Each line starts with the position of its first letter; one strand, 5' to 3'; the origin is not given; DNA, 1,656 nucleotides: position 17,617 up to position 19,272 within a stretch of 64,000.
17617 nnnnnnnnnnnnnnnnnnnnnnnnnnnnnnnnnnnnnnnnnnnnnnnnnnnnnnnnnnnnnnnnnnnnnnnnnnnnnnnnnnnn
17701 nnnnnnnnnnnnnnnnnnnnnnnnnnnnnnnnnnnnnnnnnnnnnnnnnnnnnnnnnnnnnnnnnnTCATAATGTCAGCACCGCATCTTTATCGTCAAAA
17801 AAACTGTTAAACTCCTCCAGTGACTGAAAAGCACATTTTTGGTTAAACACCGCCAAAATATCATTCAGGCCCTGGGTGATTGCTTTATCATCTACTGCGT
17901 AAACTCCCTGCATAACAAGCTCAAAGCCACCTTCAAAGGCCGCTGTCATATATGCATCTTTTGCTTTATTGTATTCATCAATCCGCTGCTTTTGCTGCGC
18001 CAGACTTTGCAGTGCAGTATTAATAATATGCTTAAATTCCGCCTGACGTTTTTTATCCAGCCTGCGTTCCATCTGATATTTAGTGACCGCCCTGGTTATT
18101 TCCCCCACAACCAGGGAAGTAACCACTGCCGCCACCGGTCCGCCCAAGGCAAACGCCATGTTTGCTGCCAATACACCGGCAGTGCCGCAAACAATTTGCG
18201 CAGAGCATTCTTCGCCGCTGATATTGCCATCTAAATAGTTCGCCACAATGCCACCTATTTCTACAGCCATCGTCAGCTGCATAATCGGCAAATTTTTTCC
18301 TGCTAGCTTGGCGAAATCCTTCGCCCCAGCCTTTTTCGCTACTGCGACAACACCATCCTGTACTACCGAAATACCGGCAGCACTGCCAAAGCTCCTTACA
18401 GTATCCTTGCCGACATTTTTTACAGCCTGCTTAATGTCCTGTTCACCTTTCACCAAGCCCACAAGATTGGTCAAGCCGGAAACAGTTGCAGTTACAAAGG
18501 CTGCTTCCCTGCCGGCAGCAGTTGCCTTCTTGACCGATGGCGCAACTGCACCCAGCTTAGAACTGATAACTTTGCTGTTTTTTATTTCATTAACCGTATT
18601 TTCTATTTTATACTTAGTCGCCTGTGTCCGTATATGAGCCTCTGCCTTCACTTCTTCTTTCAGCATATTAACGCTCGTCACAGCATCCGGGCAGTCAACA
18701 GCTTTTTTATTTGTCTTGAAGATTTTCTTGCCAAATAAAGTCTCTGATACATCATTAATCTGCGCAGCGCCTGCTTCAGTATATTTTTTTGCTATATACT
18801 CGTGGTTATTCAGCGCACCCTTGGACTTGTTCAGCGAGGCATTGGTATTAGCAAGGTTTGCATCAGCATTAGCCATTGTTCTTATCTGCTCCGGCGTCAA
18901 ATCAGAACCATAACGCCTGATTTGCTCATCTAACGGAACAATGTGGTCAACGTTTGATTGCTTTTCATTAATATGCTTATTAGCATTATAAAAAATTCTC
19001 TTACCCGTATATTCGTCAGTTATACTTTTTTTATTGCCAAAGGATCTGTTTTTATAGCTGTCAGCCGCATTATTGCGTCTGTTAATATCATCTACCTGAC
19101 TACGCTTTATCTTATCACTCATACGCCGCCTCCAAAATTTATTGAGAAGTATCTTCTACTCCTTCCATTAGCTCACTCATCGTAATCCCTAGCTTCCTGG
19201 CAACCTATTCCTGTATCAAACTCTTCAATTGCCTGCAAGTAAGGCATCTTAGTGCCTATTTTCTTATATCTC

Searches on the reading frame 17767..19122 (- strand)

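Call 44: search_protein_families(library=padloc, proteins=[window:17767-19122:-], max_evalue=0.01)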
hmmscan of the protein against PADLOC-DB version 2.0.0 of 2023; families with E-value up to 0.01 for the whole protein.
window:17767-19122:- (451 aa): 1 family
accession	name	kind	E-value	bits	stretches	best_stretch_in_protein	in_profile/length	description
PDLC04630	PDC-M40B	-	5.9e-08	29.9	1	14-130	88-220/547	-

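Call 45: search_protein_families(library=pfam, proteins=[window:17767-19122:-], max_evalue=0.001)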
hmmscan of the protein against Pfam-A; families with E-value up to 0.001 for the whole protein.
window:17767-19122:- (451 aa): 0 families
